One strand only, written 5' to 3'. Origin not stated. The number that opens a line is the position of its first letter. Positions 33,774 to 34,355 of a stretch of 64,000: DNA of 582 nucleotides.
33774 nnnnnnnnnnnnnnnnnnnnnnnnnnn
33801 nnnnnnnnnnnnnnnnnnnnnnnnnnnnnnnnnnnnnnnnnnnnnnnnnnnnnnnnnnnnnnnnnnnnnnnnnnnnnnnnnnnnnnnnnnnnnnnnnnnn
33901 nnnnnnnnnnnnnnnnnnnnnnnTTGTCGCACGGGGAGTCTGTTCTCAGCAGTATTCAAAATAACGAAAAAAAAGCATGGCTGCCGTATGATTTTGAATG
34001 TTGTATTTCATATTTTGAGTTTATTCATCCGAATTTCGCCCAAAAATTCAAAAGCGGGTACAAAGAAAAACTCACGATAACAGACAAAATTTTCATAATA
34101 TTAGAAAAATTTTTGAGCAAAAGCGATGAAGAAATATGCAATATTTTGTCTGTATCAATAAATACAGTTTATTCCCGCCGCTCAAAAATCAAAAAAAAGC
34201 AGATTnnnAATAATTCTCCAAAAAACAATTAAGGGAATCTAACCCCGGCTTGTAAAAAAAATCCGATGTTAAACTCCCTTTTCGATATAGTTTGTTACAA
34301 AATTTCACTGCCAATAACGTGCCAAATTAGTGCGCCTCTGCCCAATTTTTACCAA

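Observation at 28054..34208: Paralogous divergent pairs: exported-TPR / TM / cytoplasmic HTH regulator facing a small secreted Ig-like protein operon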

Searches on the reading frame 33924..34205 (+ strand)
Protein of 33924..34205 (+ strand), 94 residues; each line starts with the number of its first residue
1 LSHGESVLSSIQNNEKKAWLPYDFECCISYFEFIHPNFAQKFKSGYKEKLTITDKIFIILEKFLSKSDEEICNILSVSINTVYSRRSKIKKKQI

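Call 46: search_solved_structures(query=A7, max_evalue=10, show_alignments=3)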
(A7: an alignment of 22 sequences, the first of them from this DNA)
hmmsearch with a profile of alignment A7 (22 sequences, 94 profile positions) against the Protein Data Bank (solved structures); distinct sequences matched with E-value up to 10: 62 (the best 60 are shown).
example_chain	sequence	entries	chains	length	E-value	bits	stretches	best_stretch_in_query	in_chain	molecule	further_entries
8vd6_A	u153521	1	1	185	0.00036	24.2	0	61-80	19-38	CAP REPEAT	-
5f64_A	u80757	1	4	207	0.00045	23.8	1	23-92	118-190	Positive transcription regulator EvgA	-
8zwn_A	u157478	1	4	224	0.00052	23.6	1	24-92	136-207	DNA-binding transcriptional activator EvgA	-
3clo_A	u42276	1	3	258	0.00053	23.6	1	37-92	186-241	Transcriptional regulator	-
7vim_A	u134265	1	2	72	0.0014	22.3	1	49-92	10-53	Protein EsrB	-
4y13_A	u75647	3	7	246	0.003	21.2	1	50-92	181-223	Transcriptional regulator of ftsQAZ gene cluster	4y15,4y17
4lfu_A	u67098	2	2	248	0.003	21.2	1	50-92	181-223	Regulatory protein SdiA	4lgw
1yio_A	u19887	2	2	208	0.0039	20.9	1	36-92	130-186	response regulatory protein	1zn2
2rnj_A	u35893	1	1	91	0.0051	20.4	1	41-92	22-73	Response regulator protein vraR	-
7ve4_A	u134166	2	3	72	0.0065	20.1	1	44-92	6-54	DNA-binding response regulator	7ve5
3r60_A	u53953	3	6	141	0.012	19.3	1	5-49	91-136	Transcriptional regulator mntR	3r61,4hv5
4hv6_A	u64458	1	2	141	0.012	19.3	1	5-49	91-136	Transcriptional regulator MntR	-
1on1_A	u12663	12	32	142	0.012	19.2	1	5-49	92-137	Transcriptional regulator mntR | HTH-type transcriptional regulator MntR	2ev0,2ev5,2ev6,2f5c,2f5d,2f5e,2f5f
1on2_A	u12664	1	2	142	0.016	18.9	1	5-49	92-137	Transcriptional regulator mntR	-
1x3u_A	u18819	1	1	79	0.02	18.6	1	36-92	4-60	Transcriptional regulatory protein fixJ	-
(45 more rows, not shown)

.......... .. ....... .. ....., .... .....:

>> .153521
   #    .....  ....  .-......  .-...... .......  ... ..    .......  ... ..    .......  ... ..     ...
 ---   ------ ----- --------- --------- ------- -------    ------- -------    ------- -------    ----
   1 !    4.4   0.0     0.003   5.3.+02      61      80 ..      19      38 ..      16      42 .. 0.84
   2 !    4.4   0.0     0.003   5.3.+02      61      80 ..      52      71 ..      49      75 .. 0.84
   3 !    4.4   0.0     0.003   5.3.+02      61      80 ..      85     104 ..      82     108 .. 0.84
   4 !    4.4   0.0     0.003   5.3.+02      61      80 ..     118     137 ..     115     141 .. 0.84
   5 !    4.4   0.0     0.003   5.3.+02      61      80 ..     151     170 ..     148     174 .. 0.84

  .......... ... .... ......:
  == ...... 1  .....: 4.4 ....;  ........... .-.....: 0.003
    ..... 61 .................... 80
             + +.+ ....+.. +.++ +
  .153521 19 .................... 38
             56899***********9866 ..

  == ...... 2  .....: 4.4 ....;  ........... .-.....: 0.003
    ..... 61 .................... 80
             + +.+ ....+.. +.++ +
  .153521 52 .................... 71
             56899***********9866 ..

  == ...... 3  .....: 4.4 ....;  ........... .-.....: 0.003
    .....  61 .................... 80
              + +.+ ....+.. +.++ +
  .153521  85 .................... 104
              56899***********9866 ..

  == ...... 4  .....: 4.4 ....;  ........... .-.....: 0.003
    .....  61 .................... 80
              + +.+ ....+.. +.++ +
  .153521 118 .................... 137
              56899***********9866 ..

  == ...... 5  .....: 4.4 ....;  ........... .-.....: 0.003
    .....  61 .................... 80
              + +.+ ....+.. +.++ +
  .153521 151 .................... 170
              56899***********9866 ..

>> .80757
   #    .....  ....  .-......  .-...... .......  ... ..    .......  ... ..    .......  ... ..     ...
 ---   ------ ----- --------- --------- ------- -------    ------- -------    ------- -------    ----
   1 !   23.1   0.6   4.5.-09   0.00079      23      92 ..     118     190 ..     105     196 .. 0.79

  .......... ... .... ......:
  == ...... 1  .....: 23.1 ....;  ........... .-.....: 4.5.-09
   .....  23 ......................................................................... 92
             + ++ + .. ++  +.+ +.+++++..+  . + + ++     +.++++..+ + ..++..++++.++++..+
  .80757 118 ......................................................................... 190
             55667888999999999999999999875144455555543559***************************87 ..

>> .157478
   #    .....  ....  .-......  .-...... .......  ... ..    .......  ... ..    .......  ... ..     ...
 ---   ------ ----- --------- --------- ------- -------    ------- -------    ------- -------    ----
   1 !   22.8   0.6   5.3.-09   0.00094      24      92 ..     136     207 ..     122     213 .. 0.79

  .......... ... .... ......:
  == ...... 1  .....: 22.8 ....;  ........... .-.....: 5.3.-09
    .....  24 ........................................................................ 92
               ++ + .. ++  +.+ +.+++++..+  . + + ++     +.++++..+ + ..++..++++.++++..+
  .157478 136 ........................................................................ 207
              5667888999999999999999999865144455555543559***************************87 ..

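Call 47: search_protein_families(library=pfam, alignment_id=A7, max_evalue=0.1)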
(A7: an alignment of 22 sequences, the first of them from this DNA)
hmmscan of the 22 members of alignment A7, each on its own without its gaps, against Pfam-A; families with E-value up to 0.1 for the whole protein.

A. member 1, seq(94 aa): 1 family
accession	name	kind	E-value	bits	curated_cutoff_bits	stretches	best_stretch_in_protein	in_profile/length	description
PF08281.18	Sigma70_r4_2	-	0.0011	19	25.7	1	48-92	9-53/54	Sigma-70, region 4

B. families by the number of members that match (of 22 scanned): 16 families
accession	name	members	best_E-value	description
PF08281.18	Sigma70_r4_2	14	7e-06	Sigma-70, region 4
PF00196.25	GerE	10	0.00082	Bacterial regulatory proteins, luxR family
PF20432.4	Xre-like-HTH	3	0.0013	Antitoxin Xre-like helix-turn-helix domain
PF13384.12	HTH_23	2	0.0024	Homeodomain-like domain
PF04545.22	Sigma70_r4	1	0.003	Sigma-70, region 4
PF13404.12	HTH_AsnC-type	1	0.019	AsnC-type helix-turn-helix domain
PF21476.4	PF0610-like_N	1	0.026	PF0610-like, N-terminal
PF24625.1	DUF7626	1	0.029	Domain of unknown function (DUF7626)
PF12728.13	HTH_17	1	0.031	Helix-turn-helix domain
PF19263.5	DUF5906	1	0.031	Family of unknown function (DUF5906)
PF06056.18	Terminase_5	1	0.035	Putative ATPase subunit of terminase (gpP-like)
PF17222.9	Peptidase_C107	1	0.062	Viral cysteine endopeptidase C107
PF12744.13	ATG19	1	0.075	Autophagy protein Atg19, Atg8-binding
PF12659.13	Stn1_C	1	0.078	Telomere capping C-terminal wHTH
PF10668.15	Phage_terminase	1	0.088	Phage terminase small subunit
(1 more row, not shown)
